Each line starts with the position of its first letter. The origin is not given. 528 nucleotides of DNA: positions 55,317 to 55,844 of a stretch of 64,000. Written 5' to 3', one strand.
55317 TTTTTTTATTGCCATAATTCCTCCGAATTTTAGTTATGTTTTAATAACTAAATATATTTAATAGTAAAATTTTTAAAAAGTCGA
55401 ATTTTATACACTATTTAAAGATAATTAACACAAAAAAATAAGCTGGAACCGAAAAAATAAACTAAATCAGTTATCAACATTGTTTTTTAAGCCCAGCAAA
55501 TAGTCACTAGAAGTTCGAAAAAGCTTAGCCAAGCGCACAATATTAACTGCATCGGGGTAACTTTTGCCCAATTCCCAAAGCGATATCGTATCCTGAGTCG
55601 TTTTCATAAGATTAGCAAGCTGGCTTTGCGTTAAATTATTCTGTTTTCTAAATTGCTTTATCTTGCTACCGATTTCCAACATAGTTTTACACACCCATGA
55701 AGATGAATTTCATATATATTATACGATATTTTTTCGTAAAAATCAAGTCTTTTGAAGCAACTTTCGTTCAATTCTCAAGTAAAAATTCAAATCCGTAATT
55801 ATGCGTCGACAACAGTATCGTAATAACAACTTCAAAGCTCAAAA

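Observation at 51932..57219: About 13 copies of a 17-bp palindrome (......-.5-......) in two arrays flanking oriC, parB and a small HTH gene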

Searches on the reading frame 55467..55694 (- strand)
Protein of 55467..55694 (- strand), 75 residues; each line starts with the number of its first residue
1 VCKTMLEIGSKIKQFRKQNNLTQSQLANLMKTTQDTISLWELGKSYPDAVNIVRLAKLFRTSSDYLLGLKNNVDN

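Call 8: search_protein_families(library=pfam, proteins=[window:55467-55694:-])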
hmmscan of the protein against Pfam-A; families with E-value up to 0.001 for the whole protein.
window:55467-55694:- (75 aa): 4 families
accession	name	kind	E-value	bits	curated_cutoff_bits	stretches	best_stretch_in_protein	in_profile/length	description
PF01381.28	HTH_3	-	9.6e-13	48.4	23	1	12-66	1-55/55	Helix-turn-helix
PF12844.13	HTH_19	-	2e-12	47.3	30.2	1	9-70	1-62/64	Helix-turn-helix domain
PF13560.12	HTH_31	-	3.3e-07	30.9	27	1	7-62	1-57/64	Helix-turn-helix domain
PF15731.11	MqsA_antitoxin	-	0.00059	20.4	30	1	6-66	68-127/131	Antitoxin component of bacterial toxin-antitoxin system, MqsA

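Call 14: find_homologous_proteins(query=window:55470-55682:-, max_evalue=0.00001)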
Query seq(71 aa) (71 aa): 224 proteins with E <= 0.00001 among 225 candidates; the best 120 are listed.
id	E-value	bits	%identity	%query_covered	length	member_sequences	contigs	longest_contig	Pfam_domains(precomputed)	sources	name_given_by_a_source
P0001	4.0e-38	145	100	100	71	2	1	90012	PF12844.14,PF01381.29,PF13560.13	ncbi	-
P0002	2.7e-32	127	93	94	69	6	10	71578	PF12844.14,PF01381.29,PF13560.13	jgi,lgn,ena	-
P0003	6.9e-31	122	87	96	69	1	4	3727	PF12844.14,PF01381.29,PF13560.13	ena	-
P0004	1.9e-29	118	82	96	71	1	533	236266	PF12844.14,PF01381.29,PF13560.13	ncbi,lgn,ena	-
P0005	1.9e-29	118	82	96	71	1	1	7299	PF12844.14,PF01381.29,PF13560.13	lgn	-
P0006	1.9e-29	118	81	96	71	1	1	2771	PF12844.14,PF01381.29,PF13560.13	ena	-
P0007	3.5e-29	117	82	96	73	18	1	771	PF12844.14,PF01381.29,PF13560.13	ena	-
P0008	3.9e-29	117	82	96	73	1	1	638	PF12844.14,PF01381.29,PF13560.13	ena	-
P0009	5.0e-29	116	81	96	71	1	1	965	PF12844.14,PF01381.29,PF13560.13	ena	-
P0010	7.0e-29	116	81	96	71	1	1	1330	PF12844.14,PF01381.29,PF13560.13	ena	-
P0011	7.0e-29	116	81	96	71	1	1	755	PF12844.14,PF01381.29,PF13560.13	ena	-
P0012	8.9e-29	115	86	92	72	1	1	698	PF12844.14,PF01381.29,PF13560.13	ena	-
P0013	9.4e-29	115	86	92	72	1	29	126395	PF12844.14,PF01381.29,PF13560.13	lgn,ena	-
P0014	1.3e-28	115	81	96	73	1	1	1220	PF12844.14,PF01381.29,PF13560.13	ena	-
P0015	1.3e-28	115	81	96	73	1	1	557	PF12844.14,PF01381.29,PF13560.13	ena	-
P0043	6.9e-21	91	64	93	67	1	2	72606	PF12844.14,PF01381.29,PF13560.13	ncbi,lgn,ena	-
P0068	4.2e-19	85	65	89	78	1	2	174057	PF13744.13,PF12844.14,PF01381.29,PF13560.13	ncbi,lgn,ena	-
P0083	1.1e-18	84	59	93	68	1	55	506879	PF12844.14,PF01381.29,PF13560.13,PF13443.13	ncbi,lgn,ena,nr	ncbi:MAG TPA: helix-turn-helix domain-containing protein [Candidatus Onthoplasma faecipullorum]|nr:h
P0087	1.3e-18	83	62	93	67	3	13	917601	PF12844.14,PF01381.29,PF13560.13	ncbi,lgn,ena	-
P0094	1.8e-18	83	59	90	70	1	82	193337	PF12844.14,PF01381.29,PF13560.13,PF13443.13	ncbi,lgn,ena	-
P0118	1.3e-17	80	59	93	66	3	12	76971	PF12844.14,PF01381.29,PF13560.13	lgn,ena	-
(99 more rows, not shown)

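Call 15: find_encoding_contigs(protein=P0004, flank=7000, max_places=2)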
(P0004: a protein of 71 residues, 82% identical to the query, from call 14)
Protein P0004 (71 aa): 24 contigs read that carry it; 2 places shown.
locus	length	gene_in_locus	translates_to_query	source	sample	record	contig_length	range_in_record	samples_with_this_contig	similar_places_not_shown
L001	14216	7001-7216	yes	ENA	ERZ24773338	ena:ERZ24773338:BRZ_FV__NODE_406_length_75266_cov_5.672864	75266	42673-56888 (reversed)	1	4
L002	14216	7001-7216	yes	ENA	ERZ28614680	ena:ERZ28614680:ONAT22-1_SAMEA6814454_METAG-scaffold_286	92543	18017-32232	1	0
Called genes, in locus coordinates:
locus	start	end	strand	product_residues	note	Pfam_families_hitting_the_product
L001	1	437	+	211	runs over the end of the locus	PF03193:RsgA_GTPase (faint), PF00005:ABC_tran, PF13304:AAA_21 (faint)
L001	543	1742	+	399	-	PF13303:PTS_EIIC_2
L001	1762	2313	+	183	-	PF04309:G3P_antiterm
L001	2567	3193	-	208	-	PF00132:Hexapep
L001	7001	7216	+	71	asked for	PF13560:HTH_31 (weak), PF12844:HTH_19, PF01381:HTH_3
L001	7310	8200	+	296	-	PF02195:ParB_N, PF17762:HTH_ParB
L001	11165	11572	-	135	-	-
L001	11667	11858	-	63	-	-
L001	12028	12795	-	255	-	-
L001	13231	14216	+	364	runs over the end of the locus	PF07382:HC2, PF02095:Extensin_1 (weak), PF07411:DUF1508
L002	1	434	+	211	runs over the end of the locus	PF03193:RsgA_GTPase (faint), PF00005:ABC_tran, PF13304:AAA_21 (faint)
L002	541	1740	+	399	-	PF13303:PTS_EIIC_2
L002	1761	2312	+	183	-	PF04309:G3P_antiterm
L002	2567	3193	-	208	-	PF00132:Hexapep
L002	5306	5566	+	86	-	-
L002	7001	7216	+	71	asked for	PF13560:HTH_31 (weak), PF12844:HTH_19, PF01381:HTH_3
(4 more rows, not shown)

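Call 16: find_encoding_contigs(protein=P0087, flank=7000, max_places=2)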
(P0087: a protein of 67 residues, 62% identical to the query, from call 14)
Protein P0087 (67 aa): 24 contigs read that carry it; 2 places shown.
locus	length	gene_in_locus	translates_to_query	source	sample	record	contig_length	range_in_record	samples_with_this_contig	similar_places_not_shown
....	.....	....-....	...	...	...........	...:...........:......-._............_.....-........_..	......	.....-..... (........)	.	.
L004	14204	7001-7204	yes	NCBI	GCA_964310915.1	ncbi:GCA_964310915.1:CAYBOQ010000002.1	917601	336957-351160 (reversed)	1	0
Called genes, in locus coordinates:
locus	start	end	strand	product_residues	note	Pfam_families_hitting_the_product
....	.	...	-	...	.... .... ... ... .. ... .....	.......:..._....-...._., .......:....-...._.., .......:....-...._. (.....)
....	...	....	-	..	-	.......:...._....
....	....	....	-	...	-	-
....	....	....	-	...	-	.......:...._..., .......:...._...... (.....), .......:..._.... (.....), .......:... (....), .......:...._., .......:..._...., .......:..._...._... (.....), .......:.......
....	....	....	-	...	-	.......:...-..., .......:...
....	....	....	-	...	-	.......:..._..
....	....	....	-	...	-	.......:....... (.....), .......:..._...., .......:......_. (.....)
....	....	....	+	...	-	-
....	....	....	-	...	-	-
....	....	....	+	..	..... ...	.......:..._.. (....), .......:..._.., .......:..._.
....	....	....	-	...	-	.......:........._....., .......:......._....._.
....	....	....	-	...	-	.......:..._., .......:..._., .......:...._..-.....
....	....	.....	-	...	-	-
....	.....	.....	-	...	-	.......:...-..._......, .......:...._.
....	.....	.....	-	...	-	-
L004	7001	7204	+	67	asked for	PF13560:HTH_31 (weak), PF12844:HTH_19, PF01381:HTH_3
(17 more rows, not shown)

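Call 17: find_encoding_contigs(protein=P0083, flank=7000, max_places=2)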
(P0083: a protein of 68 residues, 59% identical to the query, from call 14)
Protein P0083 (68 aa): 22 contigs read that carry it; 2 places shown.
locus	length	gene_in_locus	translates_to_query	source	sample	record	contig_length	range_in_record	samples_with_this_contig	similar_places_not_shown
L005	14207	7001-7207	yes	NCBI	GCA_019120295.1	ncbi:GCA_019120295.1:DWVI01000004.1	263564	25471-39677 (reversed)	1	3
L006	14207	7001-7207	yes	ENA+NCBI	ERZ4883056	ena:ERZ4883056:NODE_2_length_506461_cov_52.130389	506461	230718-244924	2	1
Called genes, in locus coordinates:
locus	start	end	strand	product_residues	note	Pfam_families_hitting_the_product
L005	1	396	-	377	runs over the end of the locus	-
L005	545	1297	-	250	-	PF14804:Jag_N (weak), PF13083:KH_KhpA-B, PF01424:R3H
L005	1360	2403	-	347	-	PF02096:60KD_IMP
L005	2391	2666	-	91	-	PF01809:YidD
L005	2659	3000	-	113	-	PF00825:Ribonuclease_P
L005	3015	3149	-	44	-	PF00468:Ribosomal_L34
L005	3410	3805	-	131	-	PF01880:Desulfoferrodox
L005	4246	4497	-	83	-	PF21645:FakA-like_M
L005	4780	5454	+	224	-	PF04402:SIMPL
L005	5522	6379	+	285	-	-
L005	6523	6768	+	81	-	PF06257:VEG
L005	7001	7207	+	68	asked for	PF13560:HTH_31, PF12844:HTH_19, PF01381:HTH_3, PF13443:HTH_26 (weak)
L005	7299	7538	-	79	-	PF13443:HTH_26, PF01381:HTH_3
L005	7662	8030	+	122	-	-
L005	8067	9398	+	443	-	PF01743:PolyA_pol, PF12627:PolyA_pol_RNAbd, PF01966:HD (weak), PF13735:tRNA_NucTran2_2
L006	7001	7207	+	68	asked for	PF13560:HTH_31, PF12844:HTH_19, PF01381:HTH_3, PF13443:HTH_26 (weak)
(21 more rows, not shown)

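Call 22: find_encoding_contigs(protein=P0002, flank=8000, max_places=2)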
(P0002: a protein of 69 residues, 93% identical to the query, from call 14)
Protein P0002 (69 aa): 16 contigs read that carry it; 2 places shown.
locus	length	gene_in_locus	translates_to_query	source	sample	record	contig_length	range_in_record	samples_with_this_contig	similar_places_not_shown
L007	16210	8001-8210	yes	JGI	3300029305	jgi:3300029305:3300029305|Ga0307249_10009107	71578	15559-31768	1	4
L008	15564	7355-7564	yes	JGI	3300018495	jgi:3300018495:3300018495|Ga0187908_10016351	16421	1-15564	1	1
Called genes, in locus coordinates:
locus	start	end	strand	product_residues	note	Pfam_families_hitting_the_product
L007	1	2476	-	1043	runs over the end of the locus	PF17132:Glyco_hydro_106 (weak)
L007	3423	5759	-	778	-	PF03235:GmrSD_N, PF07510:GmrSD_C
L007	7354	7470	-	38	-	-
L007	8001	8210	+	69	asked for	PF13560:HTH_31, PF12844:HTH_19, PF01381:HTH_3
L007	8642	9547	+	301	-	PF02195:ParB_N, PF17762:HTH_ParB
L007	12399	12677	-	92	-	-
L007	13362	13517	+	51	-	-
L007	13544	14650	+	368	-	PF00712:DNA_pol3_beta, PF02767:DNA_pol3_beta_2, PF02768:DNA_pol3_beta_3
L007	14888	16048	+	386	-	PF13676:TIR_2, PF13306:LRR_5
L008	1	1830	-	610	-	?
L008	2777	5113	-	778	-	PF03235:GmrSD_N, PF07510:GmrSD_C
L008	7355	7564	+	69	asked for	PF13560:HTH_31, PF12844:HTH_19, PF01381:HTH_3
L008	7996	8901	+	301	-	PF02195:ParB_N, PF17762:HTH_ParB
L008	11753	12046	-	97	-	-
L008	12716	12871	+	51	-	-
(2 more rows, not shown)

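Call 23: find_encoding_contigs(protein=P0013, flank=8000, max_places=2)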
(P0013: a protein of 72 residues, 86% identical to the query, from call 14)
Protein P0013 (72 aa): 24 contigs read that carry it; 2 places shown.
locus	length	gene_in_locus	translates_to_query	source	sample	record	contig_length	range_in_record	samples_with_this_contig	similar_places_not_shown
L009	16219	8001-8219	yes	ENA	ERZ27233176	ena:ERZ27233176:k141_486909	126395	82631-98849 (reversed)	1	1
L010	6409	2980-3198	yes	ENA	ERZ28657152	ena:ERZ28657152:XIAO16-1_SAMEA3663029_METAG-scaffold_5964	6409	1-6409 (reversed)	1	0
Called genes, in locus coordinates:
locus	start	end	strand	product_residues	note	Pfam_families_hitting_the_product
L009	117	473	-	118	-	PF07892:DUF1667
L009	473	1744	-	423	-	PF00070:Pyr_redox (faint), PF00890:FAD_binding_2 (weak), PF01266:DAO (faint), PF03486:HI0933_like (faint), PF07992:Pyr_redox_2, PF12831:FAD_oxidored (weak), PF13450:NAD_binding_8 (weak), PF13738:Pyr_redox_3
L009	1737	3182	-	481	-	PF00890:FAD_binding_2 (weak), PF01266:DAO, PF03486:HI0933_like (faint), PF07992:Pyr_redox_2 (faint), PF13450:NAD_binding_8 (weak), PF04324:Fer2_BFD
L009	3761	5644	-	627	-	PF13855:LRR_8 (faint), PF13306:LRR_5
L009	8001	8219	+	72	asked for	PF13560:HTH_31, PF12844:HTH_19, PF01381:HTH_3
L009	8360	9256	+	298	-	PF02195:ParB_N, PF17762:HTH_ParB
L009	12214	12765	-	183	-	PF04309:G3P_antiterm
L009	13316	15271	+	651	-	PF02065:Melibiase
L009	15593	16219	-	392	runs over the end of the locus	PF01408:GFO_IDH_MocA, PF22725:GFO_IDH_MocA_C3, PF02894:GFO_IDH_MocA_C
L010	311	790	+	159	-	-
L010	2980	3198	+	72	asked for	PF13560:HTH_31, PF12844:HTH_19, PF01381:HTH_3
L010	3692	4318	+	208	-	PF02195:ParB_N, PF17762:HTH_ParB, PF01381:HTH_3 (faint)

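Call 24: find_encoding_contigs(protein=P0043, flank=8000, max_places=2)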
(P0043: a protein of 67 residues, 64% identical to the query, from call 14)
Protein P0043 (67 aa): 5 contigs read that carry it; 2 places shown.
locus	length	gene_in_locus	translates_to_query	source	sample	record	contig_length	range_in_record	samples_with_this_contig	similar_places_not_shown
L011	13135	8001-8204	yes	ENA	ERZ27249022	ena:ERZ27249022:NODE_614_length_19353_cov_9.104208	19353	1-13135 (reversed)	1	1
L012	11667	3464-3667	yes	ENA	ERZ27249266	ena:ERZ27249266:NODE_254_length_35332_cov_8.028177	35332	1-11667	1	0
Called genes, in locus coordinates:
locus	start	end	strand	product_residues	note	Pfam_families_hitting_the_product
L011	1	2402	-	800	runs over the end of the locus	PF06480:FtsH_ext, PF00004:AAA, PF17862:AAA_lid_3, PF01434:Peptidase_M41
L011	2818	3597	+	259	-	PF02674:Colicin_V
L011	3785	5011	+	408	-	PF00579:tRNA-synt_1b, PF22421:SYY_C-terminal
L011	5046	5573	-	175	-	-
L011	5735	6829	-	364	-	PF01926:MMR_HSR1, PF02421:FeoB_N, PF06071:YchF-GTPase_C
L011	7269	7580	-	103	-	-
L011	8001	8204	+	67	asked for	PF13560:HTH_31 (weak), PF12844:HTH_19, PF01381:HTH_3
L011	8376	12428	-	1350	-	-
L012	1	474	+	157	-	?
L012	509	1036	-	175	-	-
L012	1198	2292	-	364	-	PF01926:MMR_HSR1, PF02421:FeoB_N, PF06071:YchF-GTPase_C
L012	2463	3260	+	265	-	PF02673:BacA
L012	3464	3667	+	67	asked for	PF13560:HTH_31 (weak), PF12844:HTH_19, PF01381:HTH_3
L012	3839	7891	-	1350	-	-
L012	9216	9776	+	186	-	PF01595:CNNM (weak)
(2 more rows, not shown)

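Call 33: search_solved_structures(query=window:55470-55682:-, max_evalue=0.01, show_alignments=2)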
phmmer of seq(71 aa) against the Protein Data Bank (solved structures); distinct sequences matched with E-value up to 0.01: 14.
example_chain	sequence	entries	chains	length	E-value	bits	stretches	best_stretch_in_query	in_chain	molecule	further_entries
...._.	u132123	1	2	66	1e-05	28.7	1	2-64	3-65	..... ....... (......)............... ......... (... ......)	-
3jxb_C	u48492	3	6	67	1e-05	28.7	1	4-63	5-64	Repressor protein C2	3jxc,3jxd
1adr_A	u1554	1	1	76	1e-05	28.6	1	4-63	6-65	P22 C2 REPRESSOR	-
2r1j_L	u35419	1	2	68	1.1e-05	28.6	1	4-63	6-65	Repressor protein C2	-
3op9_A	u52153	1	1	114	4.3e-05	26.7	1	6-65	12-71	Pli0006 protein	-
9k3w_A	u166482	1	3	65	7.3e-05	26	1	6-56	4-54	Transcriptional regulator, PbsX family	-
9tv9_A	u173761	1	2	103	0.00023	24.4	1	7-56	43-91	Antitoxin HigA-2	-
9iaq_A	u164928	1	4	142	0.0015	21.8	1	7-67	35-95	HTH cro/C1-type domain-containing protein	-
5jaa_A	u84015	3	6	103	0.0017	21.7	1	7-56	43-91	Antitoxin igA-2 | Antitoxin HigA-2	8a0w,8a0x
5j9i_A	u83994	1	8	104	0.0017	21.6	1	7-56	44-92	Antitoxin igA-2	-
9sf2_A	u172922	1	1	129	0.0022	21.3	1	4-71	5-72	Transcriptional regulator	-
8tac_A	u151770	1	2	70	0.0068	19.8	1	3-51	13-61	DBP48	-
1per_L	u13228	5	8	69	0.0076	19.6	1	4-64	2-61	PROTEIN (434 REPRESSOR) | 434 REPRESSOR | REPRESSOR PROTEIN CI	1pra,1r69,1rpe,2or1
1r63_A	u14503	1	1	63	0.0099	19.3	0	4-63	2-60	REPRESSOR PROTEIN FROM BACTERIOPHAGE 434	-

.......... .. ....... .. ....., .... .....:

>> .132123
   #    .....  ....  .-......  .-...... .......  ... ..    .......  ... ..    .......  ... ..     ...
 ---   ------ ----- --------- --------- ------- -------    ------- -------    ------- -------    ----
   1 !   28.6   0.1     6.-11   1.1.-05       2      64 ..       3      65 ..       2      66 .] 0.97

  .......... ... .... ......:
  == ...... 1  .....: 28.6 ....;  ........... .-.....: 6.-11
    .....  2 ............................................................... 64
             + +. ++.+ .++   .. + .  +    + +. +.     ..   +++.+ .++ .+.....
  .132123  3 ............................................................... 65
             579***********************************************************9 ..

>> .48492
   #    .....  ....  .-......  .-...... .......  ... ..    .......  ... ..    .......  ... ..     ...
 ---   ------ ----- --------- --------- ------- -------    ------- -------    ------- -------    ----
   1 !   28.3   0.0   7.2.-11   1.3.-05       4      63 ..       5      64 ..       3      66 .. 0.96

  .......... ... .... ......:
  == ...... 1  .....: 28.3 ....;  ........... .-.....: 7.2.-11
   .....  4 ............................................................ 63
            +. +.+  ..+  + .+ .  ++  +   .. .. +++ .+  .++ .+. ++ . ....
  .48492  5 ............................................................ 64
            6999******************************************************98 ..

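Call 34: search_protein_families(library=ncbifam, max_evalue=0.01, proteins=[window:55470-55682:-])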
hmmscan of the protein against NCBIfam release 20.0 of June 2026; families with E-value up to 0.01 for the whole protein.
seq(71 aa): 14 families
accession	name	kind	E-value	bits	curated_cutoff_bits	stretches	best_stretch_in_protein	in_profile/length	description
NF041951.1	phage_RstR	subfamily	2.5e-14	53.4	80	1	3-68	2-67/108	RstR family transcriptional repressor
NF007257.0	PRK09706.1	subfamily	2.1e-10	40.5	101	1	4-63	6-65/135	transcriptional repressor DicA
TIGR03070.1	couple_hipB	subfamily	1.1e-07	31.7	71.65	1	3-51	2-50/58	type II toxin-antitoxin system Y4mF family antitoxin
TIGR03830.1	CxxCG_CxxCG_HTH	subfamily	8e-07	28.9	61.8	1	4-52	66-113/127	type II TA system antitoxin MqsA family protein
NF052239.1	antitox_spr1629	equivalog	1.3e-06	27.7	335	1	4-64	3-63/377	spr1629 family repressor/antitoxin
NF047542.1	telomere_Tap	equivalog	4.7e-05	22.3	600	1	9-54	23-68/695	telomere-associated protein Tap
NF047948.1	male_kill_WMK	equivalog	0.00011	21.8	300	1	3-63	162-222/300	WO male-killing family protein Wmk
NF007271.0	PRK09726.1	equivalog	0.00014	21.8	79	1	6-55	15-61/88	type II toxin-antitoxin system antitoxin HipB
NF041265.1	NadS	equivalog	0.00015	22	60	1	7-48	34-75/94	NadS family protein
NF040522.1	VC1465_fam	subfamily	0.00015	21.8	70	1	8-58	1-50/111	VC1465 family Xer recombination activation factor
NF041575.1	antitoxPezA_Strep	equivalog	0.00034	20.6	290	1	4-58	2-56/158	type II toxin-antitoxin system antitoxin PezA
TIGR00270.2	TIGR00270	equivalog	0.00052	19.9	110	1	6-55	78-127/159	multiprotein bridging factor aMBF1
NF007408.0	PRK09943.1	equivalog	0.00075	19.1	211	1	3-58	7-62/185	HTH-type transcriptional regulator PuuR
NF003057.0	PRK03975.1-5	subfamily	0.0079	15.9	168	1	7-41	12-43/134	putative transcriptional regulator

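Call 40: list_cluster_members(proteins=[P0001, P0004, P0002, P0013])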
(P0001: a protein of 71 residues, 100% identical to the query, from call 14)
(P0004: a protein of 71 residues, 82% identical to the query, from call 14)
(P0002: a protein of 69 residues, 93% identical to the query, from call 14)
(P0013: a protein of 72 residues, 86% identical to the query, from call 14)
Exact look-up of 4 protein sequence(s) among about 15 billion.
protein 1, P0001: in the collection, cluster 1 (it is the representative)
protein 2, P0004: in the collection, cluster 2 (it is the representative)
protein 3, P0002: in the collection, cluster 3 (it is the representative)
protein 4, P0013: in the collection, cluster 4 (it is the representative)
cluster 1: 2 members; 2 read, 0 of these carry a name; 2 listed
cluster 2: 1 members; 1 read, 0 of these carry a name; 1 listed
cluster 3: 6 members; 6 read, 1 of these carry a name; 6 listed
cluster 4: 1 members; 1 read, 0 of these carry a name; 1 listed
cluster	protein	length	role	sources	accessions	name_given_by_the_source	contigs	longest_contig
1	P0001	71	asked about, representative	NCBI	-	-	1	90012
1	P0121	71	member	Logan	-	-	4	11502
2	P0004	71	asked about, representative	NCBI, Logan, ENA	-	-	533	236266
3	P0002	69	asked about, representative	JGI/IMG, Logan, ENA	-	-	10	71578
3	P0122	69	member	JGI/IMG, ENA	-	transcriptional regulator with XRE-family HTH domain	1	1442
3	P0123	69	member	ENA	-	-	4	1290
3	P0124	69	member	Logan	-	-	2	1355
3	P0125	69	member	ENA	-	-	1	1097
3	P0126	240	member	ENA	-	-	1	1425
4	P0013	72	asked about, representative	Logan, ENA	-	-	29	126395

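Call 45: find_related_loci(query=A1, collection=metagenome_contigs, flank=6000)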
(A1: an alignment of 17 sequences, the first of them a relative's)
Query A1 (71 aa) in metagenome_contigs; peptide patterns used: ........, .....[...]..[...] (x = any residue, [..] = any of these).
186 stretches matched a pattern; 35 encode a relative of the query (tblastn E <= 1e-3); 35 distinct loci.
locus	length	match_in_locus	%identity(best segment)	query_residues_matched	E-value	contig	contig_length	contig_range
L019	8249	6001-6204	82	1-68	8e-36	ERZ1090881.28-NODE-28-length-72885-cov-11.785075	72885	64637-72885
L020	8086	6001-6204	82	1-68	8e-36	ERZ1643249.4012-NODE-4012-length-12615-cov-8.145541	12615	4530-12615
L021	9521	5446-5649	82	1-68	8e-36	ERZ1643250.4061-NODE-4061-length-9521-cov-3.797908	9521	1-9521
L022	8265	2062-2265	82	1-68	1e-35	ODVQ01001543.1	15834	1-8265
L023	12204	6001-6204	82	1-68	8e-36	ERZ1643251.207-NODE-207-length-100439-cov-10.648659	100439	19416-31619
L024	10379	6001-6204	82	1-68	8e-35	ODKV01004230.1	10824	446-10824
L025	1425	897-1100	81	1-68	3e-35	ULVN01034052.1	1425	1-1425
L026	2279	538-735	59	2-67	4e-25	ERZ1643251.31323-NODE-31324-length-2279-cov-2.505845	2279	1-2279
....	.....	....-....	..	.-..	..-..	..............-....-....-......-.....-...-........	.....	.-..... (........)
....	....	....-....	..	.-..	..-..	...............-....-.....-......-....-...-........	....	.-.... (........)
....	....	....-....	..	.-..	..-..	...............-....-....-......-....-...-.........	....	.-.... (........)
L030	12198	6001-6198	62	2-67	2e-24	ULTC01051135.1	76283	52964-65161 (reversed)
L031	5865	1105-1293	63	4-66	3e-24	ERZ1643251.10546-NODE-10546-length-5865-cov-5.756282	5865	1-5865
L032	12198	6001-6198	59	2-67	4e-24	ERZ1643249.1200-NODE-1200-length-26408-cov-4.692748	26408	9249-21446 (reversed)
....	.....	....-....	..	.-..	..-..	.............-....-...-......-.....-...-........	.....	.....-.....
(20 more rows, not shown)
